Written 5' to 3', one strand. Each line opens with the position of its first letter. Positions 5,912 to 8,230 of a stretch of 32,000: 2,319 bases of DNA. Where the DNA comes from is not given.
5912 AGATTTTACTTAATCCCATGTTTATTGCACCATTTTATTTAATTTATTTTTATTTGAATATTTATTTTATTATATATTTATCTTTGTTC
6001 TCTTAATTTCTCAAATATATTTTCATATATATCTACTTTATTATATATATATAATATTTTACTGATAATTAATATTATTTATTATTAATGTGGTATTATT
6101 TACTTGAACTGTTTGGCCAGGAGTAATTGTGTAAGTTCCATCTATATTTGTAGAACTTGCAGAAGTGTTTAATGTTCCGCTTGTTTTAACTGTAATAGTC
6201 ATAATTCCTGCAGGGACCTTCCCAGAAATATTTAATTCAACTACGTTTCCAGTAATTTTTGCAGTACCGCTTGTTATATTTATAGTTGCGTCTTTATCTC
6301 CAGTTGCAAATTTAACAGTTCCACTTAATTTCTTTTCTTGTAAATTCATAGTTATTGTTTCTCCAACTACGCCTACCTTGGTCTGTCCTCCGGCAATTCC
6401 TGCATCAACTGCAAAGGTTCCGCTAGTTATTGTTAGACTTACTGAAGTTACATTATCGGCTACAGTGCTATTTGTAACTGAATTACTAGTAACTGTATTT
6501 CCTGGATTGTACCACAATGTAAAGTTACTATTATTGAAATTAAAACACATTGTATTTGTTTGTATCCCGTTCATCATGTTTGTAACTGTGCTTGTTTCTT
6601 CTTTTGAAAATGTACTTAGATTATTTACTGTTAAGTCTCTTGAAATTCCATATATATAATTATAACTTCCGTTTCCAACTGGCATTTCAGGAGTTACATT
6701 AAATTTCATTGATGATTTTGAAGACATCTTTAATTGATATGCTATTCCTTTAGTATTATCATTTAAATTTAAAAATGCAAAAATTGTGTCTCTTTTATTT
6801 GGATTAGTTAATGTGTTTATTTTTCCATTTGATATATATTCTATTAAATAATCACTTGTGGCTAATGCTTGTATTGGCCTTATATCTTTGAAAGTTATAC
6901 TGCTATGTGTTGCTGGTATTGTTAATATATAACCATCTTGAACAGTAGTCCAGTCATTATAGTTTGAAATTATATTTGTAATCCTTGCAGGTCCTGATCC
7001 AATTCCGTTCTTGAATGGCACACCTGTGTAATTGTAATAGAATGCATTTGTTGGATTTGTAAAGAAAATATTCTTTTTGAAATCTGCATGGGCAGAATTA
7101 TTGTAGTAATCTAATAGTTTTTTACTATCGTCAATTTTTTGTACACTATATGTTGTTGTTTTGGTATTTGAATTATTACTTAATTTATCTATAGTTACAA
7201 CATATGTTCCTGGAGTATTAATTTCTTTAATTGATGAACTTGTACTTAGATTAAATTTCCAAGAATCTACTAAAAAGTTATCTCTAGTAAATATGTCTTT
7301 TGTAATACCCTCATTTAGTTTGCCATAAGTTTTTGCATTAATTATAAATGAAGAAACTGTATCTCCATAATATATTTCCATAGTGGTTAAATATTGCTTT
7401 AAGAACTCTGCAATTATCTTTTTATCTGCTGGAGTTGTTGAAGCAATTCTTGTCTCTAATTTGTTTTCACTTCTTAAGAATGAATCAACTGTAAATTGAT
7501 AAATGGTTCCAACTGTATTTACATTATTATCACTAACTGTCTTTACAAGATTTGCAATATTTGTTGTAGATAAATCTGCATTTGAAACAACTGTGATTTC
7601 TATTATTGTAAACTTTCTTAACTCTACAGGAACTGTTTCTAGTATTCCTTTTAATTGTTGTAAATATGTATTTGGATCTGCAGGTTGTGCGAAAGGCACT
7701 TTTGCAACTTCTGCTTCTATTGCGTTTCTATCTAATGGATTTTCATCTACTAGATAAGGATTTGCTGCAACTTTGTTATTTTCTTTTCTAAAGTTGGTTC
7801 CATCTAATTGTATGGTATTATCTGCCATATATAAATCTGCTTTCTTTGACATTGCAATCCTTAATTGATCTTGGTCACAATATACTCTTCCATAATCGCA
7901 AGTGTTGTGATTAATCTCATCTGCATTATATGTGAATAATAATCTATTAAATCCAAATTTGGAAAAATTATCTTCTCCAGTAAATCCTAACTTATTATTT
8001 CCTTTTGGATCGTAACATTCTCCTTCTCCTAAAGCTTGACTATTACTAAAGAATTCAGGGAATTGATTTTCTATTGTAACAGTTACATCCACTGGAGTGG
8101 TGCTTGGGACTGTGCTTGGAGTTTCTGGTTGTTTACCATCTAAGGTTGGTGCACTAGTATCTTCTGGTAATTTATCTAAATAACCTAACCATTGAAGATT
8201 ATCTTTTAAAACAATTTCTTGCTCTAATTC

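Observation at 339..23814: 23-kb locus of three collinear giant paralogs plus a prepilin-type protein: candidate uncharacterised cell-surface contact apparatus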

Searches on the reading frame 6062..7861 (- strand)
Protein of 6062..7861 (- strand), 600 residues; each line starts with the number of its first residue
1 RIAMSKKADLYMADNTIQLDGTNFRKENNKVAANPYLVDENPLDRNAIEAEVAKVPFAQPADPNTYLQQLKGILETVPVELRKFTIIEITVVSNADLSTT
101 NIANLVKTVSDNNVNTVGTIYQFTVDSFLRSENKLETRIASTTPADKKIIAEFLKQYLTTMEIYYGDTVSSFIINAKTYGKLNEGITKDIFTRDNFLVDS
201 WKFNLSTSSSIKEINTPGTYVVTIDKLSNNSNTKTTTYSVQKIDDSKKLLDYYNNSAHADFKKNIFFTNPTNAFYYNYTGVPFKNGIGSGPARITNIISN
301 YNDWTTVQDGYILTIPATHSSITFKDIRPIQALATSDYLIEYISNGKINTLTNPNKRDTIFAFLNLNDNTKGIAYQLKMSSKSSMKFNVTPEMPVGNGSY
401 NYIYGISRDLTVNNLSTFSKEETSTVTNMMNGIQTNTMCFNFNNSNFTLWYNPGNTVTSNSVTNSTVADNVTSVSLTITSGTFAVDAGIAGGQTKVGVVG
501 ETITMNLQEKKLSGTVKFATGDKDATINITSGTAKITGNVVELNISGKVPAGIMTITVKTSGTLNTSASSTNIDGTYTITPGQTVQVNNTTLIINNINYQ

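Call 18: search_protein_families(library=pfam, proteins=[window:6062-7861:-], max_evalue=5)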
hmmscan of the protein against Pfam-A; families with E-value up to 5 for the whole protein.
window:6062-7861:- (600 aa): 1 family
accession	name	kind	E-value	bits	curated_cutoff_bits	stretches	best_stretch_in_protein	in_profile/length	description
PF18766.7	SWI2_SNF2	-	0.042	13.9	26.7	1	216-315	92-188/221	SWI2/SNF2 ATPase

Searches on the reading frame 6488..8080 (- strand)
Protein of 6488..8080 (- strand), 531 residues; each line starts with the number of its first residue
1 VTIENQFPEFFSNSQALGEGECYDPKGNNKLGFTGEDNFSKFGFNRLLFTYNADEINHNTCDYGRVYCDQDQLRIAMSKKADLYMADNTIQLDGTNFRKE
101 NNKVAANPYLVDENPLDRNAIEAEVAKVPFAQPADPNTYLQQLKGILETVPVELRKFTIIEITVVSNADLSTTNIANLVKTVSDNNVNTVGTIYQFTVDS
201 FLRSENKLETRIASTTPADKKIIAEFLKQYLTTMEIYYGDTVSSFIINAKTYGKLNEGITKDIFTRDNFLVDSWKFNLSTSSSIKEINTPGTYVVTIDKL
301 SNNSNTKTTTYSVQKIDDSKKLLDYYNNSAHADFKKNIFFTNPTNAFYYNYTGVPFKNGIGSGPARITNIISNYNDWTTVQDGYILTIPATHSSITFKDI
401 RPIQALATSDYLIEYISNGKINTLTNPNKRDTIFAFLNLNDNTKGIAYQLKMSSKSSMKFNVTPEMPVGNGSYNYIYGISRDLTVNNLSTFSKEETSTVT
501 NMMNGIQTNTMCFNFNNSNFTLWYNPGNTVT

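Call 90: predict_structure(alignment_id=A4)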
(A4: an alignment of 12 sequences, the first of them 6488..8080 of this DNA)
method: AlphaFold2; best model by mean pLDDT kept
length: 531 residues; sequences in the alignment: 12
mean_pLDDT: 67.0   pTM: 0.57
mean pLDDT of the five models: 67.0, 64.0, 63.6, 63.1, 61.8
residues with pLDDT >= 90: 83; 70-90: 159; 50-70: 176; < 50: 113
segments of 3 or more residues with pLDDT < 50: 1-9, 39-51, 331-382, 395-399, 484-504, 517-519, 529-531
pLDDT, mean of each block of 10 residues (from residue 1): 42 58 61 53 41 63 68 83 87 92 84 57 56 73 83 86 91 93 92 95 89 86 90 87 83 77 69 84 85 86 82 78 56 40 30 38 36 44 54 48 60 71 62 56 65 71 59 70 46 41 49 53 55 37
secondary structure, 60 per line:
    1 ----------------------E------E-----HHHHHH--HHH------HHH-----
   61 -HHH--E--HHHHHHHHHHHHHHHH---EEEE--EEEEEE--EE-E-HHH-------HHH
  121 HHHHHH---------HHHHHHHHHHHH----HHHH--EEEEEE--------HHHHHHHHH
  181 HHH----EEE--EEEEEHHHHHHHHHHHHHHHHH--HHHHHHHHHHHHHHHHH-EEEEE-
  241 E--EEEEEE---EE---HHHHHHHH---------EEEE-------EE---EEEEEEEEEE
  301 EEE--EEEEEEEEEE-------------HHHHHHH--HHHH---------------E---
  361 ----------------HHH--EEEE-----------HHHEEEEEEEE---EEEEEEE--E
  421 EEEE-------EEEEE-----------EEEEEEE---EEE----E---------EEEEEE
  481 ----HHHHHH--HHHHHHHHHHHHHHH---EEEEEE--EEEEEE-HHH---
elements in order: H36-41 H70-85 E89-92 E95-100 H118-126 H136-147 H152-155 E158-163 H172-183 E188-190 E193-197 H198-214 H217-233 E235-239 E244-249 H258-265 E275-278 E291-303 E306-315 H329-335 H338-341 E382-385 E400-407 E411-417 E420-424 E432-436 E448-454 E458-460 E475-480 H485-490 H493-507 E511-516 E519-524
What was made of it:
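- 6488..8080 (-): B residues 1645-2175: conserved distal 'head' (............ motif ... terminal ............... at 6503-6547). It has a confident α/β core and no known fold match. AF2 pLDDT 67 with an 80-95 core (call 90).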

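Call 95: fold_search(model_id=the predicted structure, library=pdb)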
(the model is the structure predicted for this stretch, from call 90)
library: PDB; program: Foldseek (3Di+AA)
matches with E <= 10: 184; with E <= 0.001: 0
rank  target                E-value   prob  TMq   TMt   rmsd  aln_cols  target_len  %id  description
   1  1miu_A                1.4e-01  0.03  0.08  0.07  26.9       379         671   12  Structure of a BRCA2-DSS1 complex (released 2002-09-25)
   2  4n2a                  3.5e-01  0.06  0.06  0.05  15.7       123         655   10  Crystal structure of Protein Arginine Deiminase 2 (5 mM Ca2+) (released 2015-02-04)
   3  4n24                  4.1e-01  0.06  0.06  0.05  15.6       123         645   11  Crystal structure of Protein Arginine Deiminase 2 (100 uM Ca2+) (released 2015-02-04)
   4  4n25                  4.1e-01  0.05  0.06  0.05  15.6       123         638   11  Crystal structure of Protein Arginine Deiminase 2 (250 uM Ca2+) (released 2015-02-04)
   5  4n2i                  4.6e-01  0.05  0.06  0.05  15.7       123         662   10  Crystal structure of Protein Arginine Deiminase 2 (D177A, 10 mM Ca2+) (released 2015-02-04)
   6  4n2g                  4.9e-01  0.05  0.06  0.05  15.6       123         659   11  Crystal structure of Protein Arginine Deiminase 2 (D169A, 10 mM Ca2+) (released 2015-02-04)
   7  4n2k                  5.5e-01  0.04  0.06  0.05  15.6       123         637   11  Crystal structure of Protein Arginine Deiminase 2 (Q350A, 0 mM Ca2+) (released 2015-02-04)
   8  4n22                  5.5e-01  0.04  0.06  0.05  15.6       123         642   11  Crystal structure of Protein Arginine Deiminase 2 (50 uM Ca2+) (released 2015-02-04)
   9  4n20                  6.2e-01  0.04  0.06  0.05  15.1       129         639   11  Crystal structure of Protein Arginine Deiminase 2 (0 mM Ca2+) (released 2015-02-04)
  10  9dol                  6.2e-01  0.04  0.06  0.05  15.6       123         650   10  Potent inhibition of the protein arginine deiminases (PAD1-4) by targeting a Ca2+ dependent allosteric binding site (released 2025-05-28)
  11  6zxj_I                7.0e-01  0.01  0.07  0.06  26.4       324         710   12  Fully-loaded anthrax lethal toxin in its heptameric pre-pore state, in which the third lethal factor is masked out (PA (released 2020-09-02)
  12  4n28                  7.8e-01  0.04  0.06  0.05  15.3       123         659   12  Crystal structure of Protein Arginine Deiminase 2 (1 mM Ca2+) (released 2015-02-04)
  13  4n2h                  8.8e-01  0.03  0.06  0.05  15.1       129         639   11  Crystal structure of Protein Arginine Deiminase 2 (D177A, 0 mM Ca2+) (released 2015-02-04)
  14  4n2m                  8.8e-01  0.03  0.06  0.05  15.1       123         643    9  Crystal structure of Protein Arginine Deiminase 2 (E354A, 0 mM Ca2+) (released 2015-02-04)
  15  4n2f                  9.8e-01  0.04  0.06  0.05  14.6       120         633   10  Crystal structure of Protein Arginine Deiminase 2 (D169A, 0 mM Ca2+) (released 2015-02-04)
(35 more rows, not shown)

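Call 117: fold_search(model_id=the predicted structure, library=viral)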
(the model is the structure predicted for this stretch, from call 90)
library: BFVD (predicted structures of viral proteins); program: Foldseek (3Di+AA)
matches with E <= 10: 373; with E <= 0.001: 0
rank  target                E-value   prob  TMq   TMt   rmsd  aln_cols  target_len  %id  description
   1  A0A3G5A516            7.6e-02  0.04  0.07  0.08  26.5       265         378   11  Collagen triple helix repeat containing protein [Homavirus sp.]
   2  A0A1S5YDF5            2.0e-01  0.02  0.05  0.04  22.4       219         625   11  Uncharacterized protein [Leptopilina boulardi filamentous virus]
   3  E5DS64                2.9e-01  0.09  0.08  0.13  19.1       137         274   14  Uncharacterized protein [Aeromonas phage 65]
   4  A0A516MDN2            4.3e-01  0.16  0.10  0.17   6.0        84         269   15  (no name in the UniProt tables at hand)
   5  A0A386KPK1            4.3e-01  0.02  0.07  0.06  17.8       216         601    8  Minor tail protein [Microbacterium phage ValentiniPuff]
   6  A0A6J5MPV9            4.6e-01  0.01  0.07  0.07  28.0       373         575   12  PKD domain containing protein [uncultured Caudovirales phage]
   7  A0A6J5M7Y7            4.8e-01  0.13  0.09  0.22  29.1       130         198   15  Uncharacterized protein [uncultured Caudovirales phage]
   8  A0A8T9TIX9            4.8e-01  0.03  0.07  0.09  19.4       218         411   15  (no name in the UniProt tables at hand)
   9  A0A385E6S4            5.1e-01  0.06  0.09  0.16  15.1       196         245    8  (no name in the UniProt tables at hand)
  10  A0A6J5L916            5.4e-01  0.06  0.09  0.13  12.2       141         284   10  Uncharacterized protein [uncultured Caudovirales phage]
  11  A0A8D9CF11            5.4e-01  0.03  0.07  0.11  18.5       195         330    9  Uncharacterized protein [uncultured marine phage]
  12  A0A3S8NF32            6.9e-01  0.04  0.06  0.18  14.5       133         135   10  Uncharacterized protein [Sulfolobales Beppu filamentous virus 3]
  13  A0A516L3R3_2          7.3e-01  0.16  0.09  0.06   5.4        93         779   13  (no name in the UniProt tables at hand)
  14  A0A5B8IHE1            7.3e-01  0.01  0.05  0.07  23.6       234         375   10  Uncharacterized protein [Mimiviridae sp. ChoanoV1]
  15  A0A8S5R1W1            7.7e-01  0.02  0.09  0.09  16.6       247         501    9  PROTEIN (MANNOSE-BINDING PROTEIN A), HOST DEFENSE, METALLOPROTEIN, SUGAR.9A [Siphoviridae sp. ct4Am4]
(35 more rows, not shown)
